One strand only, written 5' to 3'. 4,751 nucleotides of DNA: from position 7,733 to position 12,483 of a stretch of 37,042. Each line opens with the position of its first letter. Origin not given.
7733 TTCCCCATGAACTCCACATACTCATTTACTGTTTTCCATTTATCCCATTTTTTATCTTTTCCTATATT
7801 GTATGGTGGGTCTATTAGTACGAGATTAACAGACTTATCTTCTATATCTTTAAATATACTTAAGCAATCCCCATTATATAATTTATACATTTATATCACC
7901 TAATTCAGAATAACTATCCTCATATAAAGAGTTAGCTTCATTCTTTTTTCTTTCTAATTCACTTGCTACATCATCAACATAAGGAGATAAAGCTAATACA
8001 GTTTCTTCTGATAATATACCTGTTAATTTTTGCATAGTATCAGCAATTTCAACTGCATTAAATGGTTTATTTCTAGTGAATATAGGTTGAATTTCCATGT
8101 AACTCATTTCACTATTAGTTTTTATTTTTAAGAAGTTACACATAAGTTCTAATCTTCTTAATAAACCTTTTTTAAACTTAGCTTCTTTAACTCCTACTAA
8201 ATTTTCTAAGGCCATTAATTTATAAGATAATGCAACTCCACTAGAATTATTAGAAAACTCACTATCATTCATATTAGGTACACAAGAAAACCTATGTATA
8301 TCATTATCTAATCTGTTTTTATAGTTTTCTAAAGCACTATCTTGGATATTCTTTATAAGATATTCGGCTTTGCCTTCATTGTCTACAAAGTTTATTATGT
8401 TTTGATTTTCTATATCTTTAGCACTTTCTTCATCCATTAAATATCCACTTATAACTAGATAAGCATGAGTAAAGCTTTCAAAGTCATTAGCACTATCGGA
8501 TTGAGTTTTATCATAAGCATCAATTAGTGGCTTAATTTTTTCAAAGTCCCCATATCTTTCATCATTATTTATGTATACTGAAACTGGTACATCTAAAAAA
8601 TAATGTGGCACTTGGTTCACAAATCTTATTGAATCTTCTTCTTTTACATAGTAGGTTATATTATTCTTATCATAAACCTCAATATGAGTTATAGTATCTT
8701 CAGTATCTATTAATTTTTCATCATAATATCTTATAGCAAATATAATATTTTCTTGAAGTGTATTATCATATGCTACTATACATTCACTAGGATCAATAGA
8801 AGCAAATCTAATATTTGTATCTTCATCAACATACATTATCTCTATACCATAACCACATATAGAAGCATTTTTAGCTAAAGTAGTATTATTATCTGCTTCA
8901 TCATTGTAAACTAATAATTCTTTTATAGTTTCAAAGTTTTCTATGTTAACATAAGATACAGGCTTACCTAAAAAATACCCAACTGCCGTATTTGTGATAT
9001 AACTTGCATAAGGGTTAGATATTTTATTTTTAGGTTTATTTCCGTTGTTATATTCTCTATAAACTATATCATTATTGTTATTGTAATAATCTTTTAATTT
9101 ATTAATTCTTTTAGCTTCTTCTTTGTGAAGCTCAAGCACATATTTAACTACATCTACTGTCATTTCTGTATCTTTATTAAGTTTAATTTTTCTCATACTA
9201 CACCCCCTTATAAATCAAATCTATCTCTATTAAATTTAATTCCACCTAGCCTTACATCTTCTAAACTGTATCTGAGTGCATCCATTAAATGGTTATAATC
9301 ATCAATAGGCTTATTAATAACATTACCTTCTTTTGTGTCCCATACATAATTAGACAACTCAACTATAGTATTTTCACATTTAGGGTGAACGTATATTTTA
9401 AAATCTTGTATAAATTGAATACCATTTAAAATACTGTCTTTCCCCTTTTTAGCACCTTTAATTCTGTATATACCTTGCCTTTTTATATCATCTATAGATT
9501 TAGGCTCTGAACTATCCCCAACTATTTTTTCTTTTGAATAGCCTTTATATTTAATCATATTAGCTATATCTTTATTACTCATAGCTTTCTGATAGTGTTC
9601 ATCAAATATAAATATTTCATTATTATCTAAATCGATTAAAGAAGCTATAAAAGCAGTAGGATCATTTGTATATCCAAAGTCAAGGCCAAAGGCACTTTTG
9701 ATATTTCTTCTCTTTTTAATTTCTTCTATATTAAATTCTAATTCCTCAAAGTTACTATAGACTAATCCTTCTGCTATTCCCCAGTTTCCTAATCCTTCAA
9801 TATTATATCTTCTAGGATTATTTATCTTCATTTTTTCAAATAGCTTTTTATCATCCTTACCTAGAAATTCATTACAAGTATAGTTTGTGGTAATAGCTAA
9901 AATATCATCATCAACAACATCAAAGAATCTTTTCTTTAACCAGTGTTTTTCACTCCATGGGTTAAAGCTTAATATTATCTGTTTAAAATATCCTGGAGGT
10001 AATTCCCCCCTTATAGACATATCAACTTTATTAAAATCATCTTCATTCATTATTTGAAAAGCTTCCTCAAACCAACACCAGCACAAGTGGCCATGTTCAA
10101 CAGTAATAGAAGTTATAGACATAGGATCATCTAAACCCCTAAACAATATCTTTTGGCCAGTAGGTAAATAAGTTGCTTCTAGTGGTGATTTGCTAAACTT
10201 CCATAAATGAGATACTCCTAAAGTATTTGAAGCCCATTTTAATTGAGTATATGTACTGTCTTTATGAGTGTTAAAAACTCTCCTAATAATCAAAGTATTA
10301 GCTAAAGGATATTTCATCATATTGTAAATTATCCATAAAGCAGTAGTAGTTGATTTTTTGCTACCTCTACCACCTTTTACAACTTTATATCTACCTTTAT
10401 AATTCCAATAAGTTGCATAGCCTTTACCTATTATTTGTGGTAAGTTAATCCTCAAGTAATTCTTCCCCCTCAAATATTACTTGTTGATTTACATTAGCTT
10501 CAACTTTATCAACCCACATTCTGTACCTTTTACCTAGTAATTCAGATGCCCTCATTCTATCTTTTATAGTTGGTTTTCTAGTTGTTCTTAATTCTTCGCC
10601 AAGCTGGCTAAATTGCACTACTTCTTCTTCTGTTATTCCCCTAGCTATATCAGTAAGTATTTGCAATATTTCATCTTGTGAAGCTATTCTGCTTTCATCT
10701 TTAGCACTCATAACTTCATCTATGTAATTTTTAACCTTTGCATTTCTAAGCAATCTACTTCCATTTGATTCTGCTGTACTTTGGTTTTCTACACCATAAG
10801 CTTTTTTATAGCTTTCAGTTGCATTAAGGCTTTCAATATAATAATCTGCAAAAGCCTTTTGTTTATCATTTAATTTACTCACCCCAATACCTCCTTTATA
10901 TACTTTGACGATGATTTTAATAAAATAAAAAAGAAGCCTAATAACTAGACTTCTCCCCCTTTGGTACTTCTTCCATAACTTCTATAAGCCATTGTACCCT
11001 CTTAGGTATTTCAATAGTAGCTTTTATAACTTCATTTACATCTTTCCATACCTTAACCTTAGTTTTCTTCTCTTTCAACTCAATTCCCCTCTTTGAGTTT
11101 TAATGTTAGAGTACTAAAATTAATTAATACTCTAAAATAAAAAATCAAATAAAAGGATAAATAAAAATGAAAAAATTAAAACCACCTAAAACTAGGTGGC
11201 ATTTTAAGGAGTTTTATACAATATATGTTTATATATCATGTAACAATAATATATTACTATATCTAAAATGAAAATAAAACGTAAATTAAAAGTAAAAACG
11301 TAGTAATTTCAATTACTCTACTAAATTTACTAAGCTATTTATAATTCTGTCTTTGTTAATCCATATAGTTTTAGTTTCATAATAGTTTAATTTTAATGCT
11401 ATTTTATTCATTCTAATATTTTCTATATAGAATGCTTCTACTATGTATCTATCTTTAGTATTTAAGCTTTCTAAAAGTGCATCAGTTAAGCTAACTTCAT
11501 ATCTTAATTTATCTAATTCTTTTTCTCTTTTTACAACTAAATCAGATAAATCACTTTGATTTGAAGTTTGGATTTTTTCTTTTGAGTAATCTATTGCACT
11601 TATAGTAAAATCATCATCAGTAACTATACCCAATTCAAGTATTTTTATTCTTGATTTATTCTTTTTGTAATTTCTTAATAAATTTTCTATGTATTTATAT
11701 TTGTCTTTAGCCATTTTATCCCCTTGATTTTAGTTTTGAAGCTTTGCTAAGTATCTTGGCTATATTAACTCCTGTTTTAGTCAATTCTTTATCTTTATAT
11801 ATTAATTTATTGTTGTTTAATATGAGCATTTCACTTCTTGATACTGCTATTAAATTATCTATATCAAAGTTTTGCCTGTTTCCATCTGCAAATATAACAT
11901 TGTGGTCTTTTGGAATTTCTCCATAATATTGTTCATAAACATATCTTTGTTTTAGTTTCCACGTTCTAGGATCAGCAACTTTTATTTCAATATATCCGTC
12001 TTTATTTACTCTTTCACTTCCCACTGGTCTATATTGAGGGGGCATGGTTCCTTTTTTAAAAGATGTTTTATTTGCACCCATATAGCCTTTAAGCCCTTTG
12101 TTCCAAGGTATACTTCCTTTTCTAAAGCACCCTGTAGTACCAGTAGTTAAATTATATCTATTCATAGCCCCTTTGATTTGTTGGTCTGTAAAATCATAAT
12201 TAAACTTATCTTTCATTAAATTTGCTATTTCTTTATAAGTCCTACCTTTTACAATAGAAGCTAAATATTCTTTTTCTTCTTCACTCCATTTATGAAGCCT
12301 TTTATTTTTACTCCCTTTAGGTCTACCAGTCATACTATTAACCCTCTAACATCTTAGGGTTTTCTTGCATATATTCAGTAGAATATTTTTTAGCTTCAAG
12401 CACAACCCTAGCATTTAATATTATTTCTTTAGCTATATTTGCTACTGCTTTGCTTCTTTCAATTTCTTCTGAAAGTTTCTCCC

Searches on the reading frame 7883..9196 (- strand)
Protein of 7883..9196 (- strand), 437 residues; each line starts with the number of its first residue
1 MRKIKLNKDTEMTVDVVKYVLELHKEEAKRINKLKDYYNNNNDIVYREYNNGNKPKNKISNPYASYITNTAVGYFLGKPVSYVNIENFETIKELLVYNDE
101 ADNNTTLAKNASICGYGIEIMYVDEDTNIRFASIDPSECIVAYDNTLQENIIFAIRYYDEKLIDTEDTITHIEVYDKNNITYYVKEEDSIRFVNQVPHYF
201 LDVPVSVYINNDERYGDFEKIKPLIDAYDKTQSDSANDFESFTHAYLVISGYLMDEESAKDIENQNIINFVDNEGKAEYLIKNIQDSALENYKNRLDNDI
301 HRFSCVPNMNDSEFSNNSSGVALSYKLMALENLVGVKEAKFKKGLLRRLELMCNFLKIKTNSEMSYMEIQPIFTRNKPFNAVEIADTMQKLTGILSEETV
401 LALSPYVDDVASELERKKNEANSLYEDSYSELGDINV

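Call 12: search_protein_families(library=phrogs, proteins=[window:7883-9196:-], max_evalue=0.001)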
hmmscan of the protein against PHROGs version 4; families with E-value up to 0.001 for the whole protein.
window:7883-9196:- (437 aa): 7 families
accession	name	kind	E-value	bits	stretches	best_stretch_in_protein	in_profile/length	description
phrog_64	-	head and packaging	4.6e-137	458.8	1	6-433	68-507/547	portal protein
phrog_9064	-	head and packaging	5.7e-45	154.7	1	216-422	2-207/228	portal protein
phrog_8418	-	head and packaging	3.4e-22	80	1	323-428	1-108/136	portal protein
phrog_8065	-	unknown function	1.2e-16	62.2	1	14-128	42-161/165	-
phrog_104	-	head and packaging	1.6e-11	44.5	1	120-421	151-468/550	portal protein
phrog_38065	-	head and packaging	4.9e-08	34.4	1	14-90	25-101/106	portal protein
phrog_36559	-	unknown function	0.00017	22.7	1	352-424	1-73/87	-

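Call 15: find_related_loci(query=window:7883-9196:-, collection=genome_contigs, flank=10000)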
Query window:7883-9196:- (437 aa) in genome_contigs; peptide patterns used: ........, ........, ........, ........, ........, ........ (x = any residue, [..] = any of these).
59 stretches matched a pattern, but none encodes a relative of the query by tblastn (E <= 1e-3).

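Call 16: find_related_loci(query=window:7883-9196:-, collection=viral_contigs, flank=10000)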
Query window:7883-9196:- (437 aa) in viral_contigs; peptide patterns used: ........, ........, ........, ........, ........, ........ (x = any residue, [..] = any of these).
11 stretches matched a pattern; 3 encode a relative of the query (tblastn E <= 1e-3); 3 distinct loci.
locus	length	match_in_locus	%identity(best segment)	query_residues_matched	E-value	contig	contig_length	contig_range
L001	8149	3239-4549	92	1-437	0e+0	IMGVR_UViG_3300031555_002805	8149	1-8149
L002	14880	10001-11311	92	1-437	0e+0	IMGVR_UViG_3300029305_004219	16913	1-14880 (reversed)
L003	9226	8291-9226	92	1-312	0e+0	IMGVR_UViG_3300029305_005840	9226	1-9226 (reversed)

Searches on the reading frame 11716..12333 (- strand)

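Call 14: search_protein_families(library=pfam, proteins=[window:11716-12333:-], max_evalue=0.01)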
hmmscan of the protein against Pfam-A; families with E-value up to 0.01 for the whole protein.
window:11716-12333:- (205 aa): 1 family
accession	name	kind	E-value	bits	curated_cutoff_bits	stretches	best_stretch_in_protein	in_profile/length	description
PF13392.12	HNH_3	-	6.8e-14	51.7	24.8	1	126-168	1-43/46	HNH endonuclease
